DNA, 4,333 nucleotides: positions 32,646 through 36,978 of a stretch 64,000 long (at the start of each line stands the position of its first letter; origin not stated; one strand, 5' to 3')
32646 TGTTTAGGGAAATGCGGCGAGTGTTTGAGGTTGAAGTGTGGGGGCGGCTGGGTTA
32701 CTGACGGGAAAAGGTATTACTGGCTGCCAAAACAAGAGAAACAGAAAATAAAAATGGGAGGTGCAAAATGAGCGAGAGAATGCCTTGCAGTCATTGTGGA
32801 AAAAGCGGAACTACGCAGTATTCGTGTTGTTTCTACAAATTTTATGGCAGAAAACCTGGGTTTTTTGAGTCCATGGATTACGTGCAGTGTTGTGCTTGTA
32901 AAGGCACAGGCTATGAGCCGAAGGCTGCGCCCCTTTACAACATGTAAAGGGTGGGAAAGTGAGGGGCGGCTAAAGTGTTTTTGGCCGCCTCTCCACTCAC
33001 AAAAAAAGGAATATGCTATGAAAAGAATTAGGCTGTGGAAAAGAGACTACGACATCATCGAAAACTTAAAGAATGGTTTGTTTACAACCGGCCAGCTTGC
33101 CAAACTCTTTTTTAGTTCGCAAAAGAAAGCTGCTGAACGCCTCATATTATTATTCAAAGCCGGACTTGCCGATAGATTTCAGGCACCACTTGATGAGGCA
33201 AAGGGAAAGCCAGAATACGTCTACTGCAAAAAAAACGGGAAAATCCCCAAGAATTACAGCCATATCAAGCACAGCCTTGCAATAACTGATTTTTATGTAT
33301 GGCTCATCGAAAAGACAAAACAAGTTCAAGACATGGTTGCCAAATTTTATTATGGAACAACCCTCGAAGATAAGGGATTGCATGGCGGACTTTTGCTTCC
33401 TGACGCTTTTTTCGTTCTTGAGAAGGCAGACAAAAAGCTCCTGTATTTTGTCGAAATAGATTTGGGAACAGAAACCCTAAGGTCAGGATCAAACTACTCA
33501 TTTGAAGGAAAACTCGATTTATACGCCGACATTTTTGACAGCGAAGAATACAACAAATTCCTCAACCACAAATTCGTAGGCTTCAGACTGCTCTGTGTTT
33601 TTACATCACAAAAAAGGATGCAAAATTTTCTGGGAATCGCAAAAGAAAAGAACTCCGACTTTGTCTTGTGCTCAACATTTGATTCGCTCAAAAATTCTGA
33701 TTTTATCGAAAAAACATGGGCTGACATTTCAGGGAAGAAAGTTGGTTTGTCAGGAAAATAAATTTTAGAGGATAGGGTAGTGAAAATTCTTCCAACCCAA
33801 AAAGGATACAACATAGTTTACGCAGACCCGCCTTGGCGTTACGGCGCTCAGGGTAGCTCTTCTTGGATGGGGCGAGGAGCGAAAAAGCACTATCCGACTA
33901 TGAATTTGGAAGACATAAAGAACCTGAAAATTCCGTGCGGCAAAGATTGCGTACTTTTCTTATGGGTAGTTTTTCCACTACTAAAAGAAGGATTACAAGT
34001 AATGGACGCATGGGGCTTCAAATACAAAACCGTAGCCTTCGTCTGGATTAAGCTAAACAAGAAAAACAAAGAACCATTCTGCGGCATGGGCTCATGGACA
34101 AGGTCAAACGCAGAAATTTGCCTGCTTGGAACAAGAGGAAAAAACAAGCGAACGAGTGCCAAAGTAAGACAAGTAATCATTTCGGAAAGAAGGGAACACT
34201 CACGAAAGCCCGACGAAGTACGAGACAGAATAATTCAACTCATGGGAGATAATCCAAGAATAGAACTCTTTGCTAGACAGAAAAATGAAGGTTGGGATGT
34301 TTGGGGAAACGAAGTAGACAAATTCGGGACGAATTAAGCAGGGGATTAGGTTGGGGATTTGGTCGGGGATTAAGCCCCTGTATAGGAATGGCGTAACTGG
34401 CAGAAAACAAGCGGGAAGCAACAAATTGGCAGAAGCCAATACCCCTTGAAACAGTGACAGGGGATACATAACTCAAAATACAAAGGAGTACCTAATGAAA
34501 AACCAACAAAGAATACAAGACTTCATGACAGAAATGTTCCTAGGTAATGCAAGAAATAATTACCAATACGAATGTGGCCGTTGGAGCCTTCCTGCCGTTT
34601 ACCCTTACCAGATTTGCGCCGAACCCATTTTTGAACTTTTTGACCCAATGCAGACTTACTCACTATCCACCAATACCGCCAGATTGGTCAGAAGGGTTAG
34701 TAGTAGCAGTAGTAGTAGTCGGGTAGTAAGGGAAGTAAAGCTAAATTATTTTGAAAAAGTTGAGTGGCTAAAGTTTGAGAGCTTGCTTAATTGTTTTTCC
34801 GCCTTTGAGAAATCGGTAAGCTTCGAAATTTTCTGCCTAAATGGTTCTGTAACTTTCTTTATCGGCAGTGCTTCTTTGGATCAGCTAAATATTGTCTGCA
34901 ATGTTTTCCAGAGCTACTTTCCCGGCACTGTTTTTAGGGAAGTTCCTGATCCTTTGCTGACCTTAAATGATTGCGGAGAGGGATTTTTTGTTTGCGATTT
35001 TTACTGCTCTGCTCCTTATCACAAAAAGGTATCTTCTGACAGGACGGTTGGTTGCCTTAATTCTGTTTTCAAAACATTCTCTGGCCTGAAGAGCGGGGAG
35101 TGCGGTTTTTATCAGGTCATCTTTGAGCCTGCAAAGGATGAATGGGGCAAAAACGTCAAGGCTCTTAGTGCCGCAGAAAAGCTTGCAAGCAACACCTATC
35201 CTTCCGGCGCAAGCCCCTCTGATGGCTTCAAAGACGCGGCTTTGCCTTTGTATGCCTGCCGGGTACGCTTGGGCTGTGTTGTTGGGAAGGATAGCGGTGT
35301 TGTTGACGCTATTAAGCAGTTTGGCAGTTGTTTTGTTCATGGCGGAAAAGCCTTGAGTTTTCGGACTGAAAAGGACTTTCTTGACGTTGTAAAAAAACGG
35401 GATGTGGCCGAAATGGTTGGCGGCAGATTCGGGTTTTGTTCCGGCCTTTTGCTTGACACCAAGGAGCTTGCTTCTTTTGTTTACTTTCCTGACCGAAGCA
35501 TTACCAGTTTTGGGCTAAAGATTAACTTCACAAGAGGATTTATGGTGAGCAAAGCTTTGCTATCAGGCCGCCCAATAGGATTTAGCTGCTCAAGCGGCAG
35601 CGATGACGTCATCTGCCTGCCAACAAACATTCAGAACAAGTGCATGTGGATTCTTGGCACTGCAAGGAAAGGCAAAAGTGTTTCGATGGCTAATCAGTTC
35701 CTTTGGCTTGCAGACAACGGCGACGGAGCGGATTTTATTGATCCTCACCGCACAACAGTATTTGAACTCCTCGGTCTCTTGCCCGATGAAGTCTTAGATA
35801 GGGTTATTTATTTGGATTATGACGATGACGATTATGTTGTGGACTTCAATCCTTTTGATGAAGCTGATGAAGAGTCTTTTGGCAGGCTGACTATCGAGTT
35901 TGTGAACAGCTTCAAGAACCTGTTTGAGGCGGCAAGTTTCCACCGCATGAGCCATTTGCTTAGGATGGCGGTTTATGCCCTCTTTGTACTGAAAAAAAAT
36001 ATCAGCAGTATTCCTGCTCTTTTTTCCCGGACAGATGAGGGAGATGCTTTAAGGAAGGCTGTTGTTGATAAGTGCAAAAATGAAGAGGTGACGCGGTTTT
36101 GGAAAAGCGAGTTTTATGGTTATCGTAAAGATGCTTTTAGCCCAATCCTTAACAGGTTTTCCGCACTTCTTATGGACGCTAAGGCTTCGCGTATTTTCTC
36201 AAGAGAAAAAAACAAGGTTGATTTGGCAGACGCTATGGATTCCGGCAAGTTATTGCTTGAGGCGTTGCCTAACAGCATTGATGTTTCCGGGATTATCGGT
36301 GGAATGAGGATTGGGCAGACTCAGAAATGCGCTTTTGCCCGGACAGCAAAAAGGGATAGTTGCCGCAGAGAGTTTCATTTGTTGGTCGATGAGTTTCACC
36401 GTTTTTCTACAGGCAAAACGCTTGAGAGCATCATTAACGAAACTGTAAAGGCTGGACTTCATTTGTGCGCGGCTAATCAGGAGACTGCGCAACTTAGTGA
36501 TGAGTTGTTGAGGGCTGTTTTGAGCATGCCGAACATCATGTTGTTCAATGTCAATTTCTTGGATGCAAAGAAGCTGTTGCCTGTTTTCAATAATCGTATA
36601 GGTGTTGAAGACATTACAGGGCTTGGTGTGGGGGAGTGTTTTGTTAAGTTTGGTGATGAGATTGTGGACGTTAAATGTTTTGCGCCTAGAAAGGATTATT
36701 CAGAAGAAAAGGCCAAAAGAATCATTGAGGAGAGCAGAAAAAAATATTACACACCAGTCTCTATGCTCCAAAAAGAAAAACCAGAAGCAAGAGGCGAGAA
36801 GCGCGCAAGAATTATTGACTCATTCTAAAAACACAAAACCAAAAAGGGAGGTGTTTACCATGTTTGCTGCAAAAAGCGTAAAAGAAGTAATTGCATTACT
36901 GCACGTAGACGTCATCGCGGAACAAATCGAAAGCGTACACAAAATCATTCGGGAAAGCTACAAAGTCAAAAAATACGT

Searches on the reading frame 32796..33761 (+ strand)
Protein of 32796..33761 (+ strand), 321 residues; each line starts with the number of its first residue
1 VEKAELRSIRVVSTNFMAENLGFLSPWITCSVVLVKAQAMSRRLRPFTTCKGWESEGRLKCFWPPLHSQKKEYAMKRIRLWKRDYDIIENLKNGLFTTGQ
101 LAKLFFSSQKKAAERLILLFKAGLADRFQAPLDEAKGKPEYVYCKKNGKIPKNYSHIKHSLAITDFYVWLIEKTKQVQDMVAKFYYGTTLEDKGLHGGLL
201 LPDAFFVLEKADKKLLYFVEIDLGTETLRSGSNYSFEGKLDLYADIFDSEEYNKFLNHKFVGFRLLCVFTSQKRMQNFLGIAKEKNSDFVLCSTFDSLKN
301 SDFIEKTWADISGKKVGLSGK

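Call 12: search_protein_families(library=pfam, proteins=[window:32796-33761:+], max_evalue=0.001)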
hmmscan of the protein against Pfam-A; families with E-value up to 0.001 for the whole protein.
window:32796-33761:+ (321 aa): 1 family
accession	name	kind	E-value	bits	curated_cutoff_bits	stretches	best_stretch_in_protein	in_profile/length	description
PF13814.12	Replic_Relax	-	1.7e-13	51.5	25.3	1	155-254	93-183/191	Replication-relaxation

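Call 54: search_protein_families(library=phrogs, proteins=[window:32796-33761:+], max_evalue=0.001)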
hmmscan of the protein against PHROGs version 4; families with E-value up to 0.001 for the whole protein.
window:32796-33761:+ (321 aa): 3 families
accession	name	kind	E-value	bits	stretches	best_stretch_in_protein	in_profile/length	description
phrog_9381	-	DNA, RNA and nucleotide metabolism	3.3e-12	47.3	1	101-275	61-250/288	replication initiation by nicking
phrog_2190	-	DNA, RNA and nucleotide metabolism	6e-06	27.3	1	82-289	3-188/197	replication initiation protein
phrog_9996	-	unknown function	0.0005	21.1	1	80-227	3-136/196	-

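Call 71: search_protein_families(library=ncbifam, proteins=[window:32796-33761:+], max_evalue=0.00001)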
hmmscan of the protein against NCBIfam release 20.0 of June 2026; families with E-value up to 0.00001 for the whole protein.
window:32796-33761:+ (321 aa): 0 families

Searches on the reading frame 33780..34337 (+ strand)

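Call 12: search_protein_families(library=pfam, proteins=[window:33780-34337:+], max_evalue=0.001)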
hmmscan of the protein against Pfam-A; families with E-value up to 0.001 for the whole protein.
window:33780-34337:+ (185 aa): 1 family
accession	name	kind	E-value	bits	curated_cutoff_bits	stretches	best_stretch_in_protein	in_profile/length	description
PF05063.20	MT-A70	-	8.2e-29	101.2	23.9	1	10-178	1-172/172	MT-A70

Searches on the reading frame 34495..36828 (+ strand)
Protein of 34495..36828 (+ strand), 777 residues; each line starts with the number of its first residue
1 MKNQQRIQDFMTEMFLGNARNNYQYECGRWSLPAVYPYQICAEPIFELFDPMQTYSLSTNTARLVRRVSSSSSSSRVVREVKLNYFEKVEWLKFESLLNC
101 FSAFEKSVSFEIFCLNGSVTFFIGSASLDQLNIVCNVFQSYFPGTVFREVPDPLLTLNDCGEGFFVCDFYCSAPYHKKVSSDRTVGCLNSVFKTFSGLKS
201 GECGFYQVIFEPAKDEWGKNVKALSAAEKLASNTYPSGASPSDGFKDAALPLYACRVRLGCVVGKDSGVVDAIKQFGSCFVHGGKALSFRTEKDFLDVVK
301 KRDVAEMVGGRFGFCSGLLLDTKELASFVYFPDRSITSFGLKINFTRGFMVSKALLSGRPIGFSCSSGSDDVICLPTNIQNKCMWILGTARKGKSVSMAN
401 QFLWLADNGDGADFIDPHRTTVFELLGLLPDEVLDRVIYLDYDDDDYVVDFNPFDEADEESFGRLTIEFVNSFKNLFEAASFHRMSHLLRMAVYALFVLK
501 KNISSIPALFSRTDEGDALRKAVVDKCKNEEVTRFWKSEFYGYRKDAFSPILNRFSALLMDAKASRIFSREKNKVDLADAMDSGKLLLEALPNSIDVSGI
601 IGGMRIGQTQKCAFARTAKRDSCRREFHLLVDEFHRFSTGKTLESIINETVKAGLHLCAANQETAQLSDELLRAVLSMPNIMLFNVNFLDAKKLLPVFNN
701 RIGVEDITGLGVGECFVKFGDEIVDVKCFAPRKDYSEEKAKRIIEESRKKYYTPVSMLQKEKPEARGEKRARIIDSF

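Call 12: search_protein_families(library=pfam, proteins=[window:34495-36828:+], max_evalue=0.001)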
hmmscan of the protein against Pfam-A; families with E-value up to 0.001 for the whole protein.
window:34495-36828:+ (777 aa): 0 families

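Call 54: search_protein_families(library=phrogs, proteins=[window:34495-36828:+], max_evalue=0.001)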
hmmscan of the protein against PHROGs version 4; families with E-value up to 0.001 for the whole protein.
window:34495-36828:+ (777 aa): 1 family
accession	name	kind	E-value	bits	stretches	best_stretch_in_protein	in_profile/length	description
phrog_5156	-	unknown function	1.6e-31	110.2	1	320-761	342-803/824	-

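Call 71: search_protein_families(library=ncbifam, proteins=[window:34495-36828:+], max_evalue=0.00001)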
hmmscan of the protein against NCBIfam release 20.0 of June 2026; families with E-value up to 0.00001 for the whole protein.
window:34495-36828:+ (777 aa): 0 families

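Call 92: search_protein_families(library=padloc, proteins=[window:34495-36828:+], max_evalue=0.00001)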
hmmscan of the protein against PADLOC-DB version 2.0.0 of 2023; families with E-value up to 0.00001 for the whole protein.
window:34495-36828:+ (777 aa): 0 families
